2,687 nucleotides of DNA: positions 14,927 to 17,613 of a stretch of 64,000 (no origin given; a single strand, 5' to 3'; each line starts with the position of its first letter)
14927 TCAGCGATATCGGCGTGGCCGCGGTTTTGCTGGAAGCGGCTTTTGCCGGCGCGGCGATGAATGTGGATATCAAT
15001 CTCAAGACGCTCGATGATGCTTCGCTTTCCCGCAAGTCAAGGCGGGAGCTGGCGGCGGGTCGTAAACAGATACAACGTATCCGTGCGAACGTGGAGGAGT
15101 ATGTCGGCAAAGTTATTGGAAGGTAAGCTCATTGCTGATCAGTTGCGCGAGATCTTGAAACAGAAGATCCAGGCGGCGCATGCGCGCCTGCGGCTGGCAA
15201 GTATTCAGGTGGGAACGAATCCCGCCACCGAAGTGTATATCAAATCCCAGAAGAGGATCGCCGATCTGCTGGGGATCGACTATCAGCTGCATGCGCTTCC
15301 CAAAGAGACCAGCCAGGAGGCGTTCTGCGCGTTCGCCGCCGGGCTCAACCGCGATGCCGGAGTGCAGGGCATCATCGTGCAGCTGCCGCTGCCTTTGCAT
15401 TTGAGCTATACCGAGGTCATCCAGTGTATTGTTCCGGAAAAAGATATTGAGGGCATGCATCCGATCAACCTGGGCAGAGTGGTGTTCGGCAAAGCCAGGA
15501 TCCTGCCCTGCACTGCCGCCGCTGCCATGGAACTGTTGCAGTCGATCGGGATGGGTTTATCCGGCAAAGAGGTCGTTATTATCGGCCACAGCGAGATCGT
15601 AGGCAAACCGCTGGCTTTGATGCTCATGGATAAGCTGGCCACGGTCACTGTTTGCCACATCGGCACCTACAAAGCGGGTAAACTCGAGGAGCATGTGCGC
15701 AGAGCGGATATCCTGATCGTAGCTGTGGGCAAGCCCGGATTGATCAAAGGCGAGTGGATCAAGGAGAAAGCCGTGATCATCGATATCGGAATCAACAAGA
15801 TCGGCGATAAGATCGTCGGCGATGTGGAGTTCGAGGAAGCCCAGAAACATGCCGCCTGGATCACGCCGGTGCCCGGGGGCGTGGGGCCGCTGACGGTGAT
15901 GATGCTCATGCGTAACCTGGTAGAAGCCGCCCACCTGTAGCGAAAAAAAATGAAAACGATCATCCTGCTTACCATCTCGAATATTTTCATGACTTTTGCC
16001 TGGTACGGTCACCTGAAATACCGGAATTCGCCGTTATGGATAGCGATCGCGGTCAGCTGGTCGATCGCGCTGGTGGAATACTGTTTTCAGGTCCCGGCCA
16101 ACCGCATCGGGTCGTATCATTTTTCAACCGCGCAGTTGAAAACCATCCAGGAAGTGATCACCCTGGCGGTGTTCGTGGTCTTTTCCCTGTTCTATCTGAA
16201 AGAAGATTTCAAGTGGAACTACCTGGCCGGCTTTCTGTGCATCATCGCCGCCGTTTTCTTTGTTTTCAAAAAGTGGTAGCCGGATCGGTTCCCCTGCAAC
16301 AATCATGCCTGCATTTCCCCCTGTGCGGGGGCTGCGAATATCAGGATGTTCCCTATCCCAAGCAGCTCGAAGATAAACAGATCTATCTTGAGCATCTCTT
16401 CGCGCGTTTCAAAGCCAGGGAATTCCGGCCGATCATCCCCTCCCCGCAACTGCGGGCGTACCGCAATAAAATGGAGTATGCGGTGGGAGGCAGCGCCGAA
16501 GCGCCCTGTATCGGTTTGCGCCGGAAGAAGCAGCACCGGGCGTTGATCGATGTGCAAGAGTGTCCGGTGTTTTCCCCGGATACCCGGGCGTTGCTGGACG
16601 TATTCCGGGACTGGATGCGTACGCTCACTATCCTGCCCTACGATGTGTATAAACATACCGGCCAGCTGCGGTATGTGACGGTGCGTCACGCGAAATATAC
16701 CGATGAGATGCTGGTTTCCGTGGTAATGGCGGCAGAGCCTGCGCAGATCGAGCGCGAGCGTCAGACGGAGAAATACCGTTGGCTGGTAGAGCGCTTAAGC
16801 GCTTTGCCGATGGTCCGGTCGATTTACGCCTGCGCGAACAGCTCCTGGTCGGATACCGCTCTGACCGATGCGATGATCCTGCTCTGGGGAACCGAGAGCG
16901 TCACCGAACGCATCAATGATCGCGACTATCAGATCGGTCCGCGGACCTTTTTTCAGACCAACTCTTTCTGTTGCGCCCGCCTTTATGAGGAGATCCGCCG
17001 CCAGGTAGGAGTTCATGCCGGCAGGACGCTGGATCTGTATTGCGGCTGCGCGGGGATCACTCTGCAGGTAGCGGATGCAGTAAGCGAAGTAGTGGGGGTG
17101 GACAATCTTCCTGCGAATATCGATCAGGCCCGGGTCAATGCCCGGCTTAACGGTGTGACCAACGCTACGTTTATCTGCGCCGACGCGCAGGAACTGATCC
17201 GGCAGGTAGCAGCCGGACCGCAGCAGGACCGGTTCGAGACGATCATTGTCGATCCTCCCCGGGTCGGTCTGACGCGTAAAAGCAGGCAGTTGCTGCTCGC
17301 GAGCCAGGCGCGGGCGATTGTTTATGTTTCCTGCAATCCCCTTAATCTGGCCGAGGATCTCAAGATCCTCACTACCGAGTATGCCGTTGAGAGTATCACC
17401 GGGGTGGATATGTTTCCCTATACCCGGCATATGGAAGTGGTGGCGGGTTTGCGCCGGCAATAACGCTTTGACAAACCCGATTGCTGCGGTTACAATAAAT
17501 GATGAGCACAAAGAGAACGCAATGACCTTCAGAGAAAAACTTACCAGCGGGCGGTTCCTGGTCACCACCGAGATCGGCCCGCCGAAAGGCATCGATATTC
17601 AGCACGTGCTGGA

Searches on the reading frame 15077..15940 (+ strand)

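Call 7: search_protein_families(library=pfam, proteins=[window:15077-15940:+], max_evalue=0.01)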
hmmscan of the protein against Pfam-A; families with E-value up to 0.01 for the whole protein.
window:15077-15940:+ (287 aa): 3 families
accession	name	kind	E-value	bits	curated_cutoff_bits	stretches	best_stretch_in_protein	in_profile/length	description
PF02882.25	THF_DHG_CYH_C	-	1.9e-63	213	27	1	128-285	1-156/160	Tetrahydrofolate dehydrogenase/cyclohydrolase, NAD(P)-binding domain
PF00763.28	THF_DHG_CYH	-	6.7e-28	97.7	32.8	1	14-125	1-115/115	Tetrahydrofolate dehydrogenase/cyclohydrolase, catalytic domain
PF00670.27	AdoHcyase_NAD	-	0.0062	17.1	27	0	161-239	21-111/162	S-adenosyl-L-homocysteine hydrolase, NAD binding domain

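Call 8: search_protein_families(library=ncbifam, proteins=[window:15077-15940:+], max_evalue=0.01)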
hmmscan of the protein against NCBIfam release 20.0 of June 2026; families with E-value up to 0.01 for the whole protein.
window:15077-15940:+ (287 aa): 30 families (the best 25 are shown)
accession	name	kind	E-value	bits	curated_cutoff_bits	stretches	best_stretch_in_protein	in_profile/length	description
NF008058.0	PRK10792.1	equivalog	2.4e-90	302.4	355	1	9-285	1-279/285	bifunctional methylenetetrahydrofolate dehydrogenase/methenyltetrahydrofolate cyclohydrolase FolD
NF010785.0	PRK14188.1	subfamily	1.5e-83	280.2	396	1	10-286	2-287/297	bifunctional methylenetetrahydrofolate dehydrogenase/methenyltetrahydrofolate cyclohydrolase FolD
NF010787.0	PRK14191.1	equivalog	3.6e-82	275.7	423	1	12-285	2-277/285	bifunctional methylenetetrahydrofolate dehydrogenase/methenyltetrahydrofolate cyclohydrolase FolD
NF010786.0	PRK14189.1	subfamily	2e-81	273.2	421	1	9-285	1-278/285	bifunctional methylenetetrahydrofolate dehydrogenase/methenyltetrahydrofolate cyclohydrolase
NF010773.0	PRK14176.1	equivalog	2.4e-81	273.3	437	1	9-286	6-284/287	bifunctional 5,10-methylene-tetrahydrofolate dehydrogenase/ 5,10-methylene-tetrahydrofolate cyclohydrolase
NF010770.0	PRK14173.1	equivalog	1.7e-79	267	411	1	9-286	1-279/287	bifunctional 5,10-methylene-tetrahydrofolate dehydrogenase/ 5,10-methylene-tetrahydrofolate cyclohydrolase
NF010783.0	PRK14186.1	equivalog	2.1e-79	266.8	333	1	11-283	2-280/297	bifunctional methylenetetrahydrofolate dehydrogenase/methenyltetrahydrofolate cyclohydrolase FolD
NF010780.0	PRK14183.1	equivalog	7.4e-78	261.7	480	1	12-286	2-278/283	bifunctional 5,10-methylene-tetrahydrofolate dehydrogenase/ 5,10-methylene-tetrahydrofolate cyclohydrolase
NF010776.0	PRK14179.1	equivalog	1.1e-76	257.7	445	1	12-285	3-278/284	bifunctional methylenetetrahydrofolate dehydrogenase/methenyltetrahydrofolate cyclohydrolase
NF010775.0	PRK14178.1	equivalog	5e-76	255.6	465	1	13-286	2-272/279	bifunctional methylenetetrahydrofolate dehydrogenase/methenyltetrahydrofolate cyclohydrolase FolD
NF010781.0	PRK14184.1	equivalog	9.3e-76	254.6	438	1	12-284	2-279/286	bifunctional 5,10-methylene-tetrahydrofolate dehydrogenase/ 5,10-methylene-tetrahydrofolate cyclohydrolase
NF010769.0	PRK14172.1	equivalog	1.4e-75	254.1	392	1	12-284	3-276/278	bifunctional 5,10-methylene-tetrahydrofolate dehydrogenase/ 5,10-methylene-tetrahydrofolate cyclohydrolase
NF010784.0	PRK14187.1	equivalog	6.7e-74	248.7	486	1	9-285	1-284/300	bifunctional methylenetetrahydrofolate dehydrogenase/methenyltetrahydrofolate cyclohydrolase FolD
NF010763.0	PRK14166.1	equivalog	1.1e-73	247.7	501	1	13-285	3-277/282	bifunctional 5,10-methylene-tetrahydrofolate dehydrogenase/ 5,10-methylene-tetrahydrofolate cyclohydrolase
NF010790.0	PRK14194.1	equivalog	2.3e-72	243.8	508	1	9-286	2-283/301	bifunctional methylenetetrahydrofolate dehydrogenase/methenyltetrahydrofolate cyclohydrolase FolD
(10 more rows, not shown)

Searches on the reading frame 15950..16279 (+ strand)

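Call 7: search_protein_families(library=pfam, proteins=[window:15950-16279:+], max_evalue=0.01)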
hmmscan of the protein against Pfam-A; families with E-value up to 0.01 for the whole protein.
window:15950-16279:+ (109 aa): 1 family
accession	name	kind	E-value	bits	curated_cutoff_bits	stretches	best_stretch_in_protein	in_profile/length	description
PF04342.18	DMT_6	-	1.3e-48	164.1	25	1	3-106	1-104/104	Putative member of DMT superfamily (DUF486)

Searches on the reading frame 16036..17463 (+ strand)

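Call 7: search_protein_families(library=pfam, proteins=[window:16036-17463:+], max_evalue=0.01)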
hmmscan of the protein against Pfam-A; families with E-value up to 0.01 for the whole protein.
window:16036-17463:+ (475 aa): 8 families
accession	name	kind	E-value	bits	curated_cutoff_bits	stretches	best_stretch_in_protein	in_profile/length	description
PF05958.17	tRNA_U5-meth_tr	-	2e-26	93.3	23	1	107-469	2-351/357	tRNA (Uracil-5-)-methyltransferase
PF13847.12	Methyltransf_31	-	2.1e-08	34.4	27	1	329-406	5-81/145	Methyltransferase domain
PF09445.16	Methyltransf_15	-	3.8e-07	30.3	22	1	330-412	3-84/165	RNA cap guanine-N2 methyltransferase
PF13649.12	Methyltransf_25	-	5.7e-07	30.6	27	1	332-387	2-58/97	Methyltransferase domain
PF05175.20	MTS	-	0.00021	21.4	23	1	323-408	30-107/170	Methyltransferase small domain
PF08241.18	Methyltransf_11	-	0.002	19.2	21.2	1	332-387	1-54/95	Methyltransferase domain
PF01209.24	Ubie_methyltran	-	0.0036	17.1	20.1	0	322-387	41-110/233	ubiE/COQ5 methyltransferase family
PF03602.21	Cons_hypoth95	-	0.0085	16.2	24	0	323-408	39-122/182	Conserved hypothetical protein 95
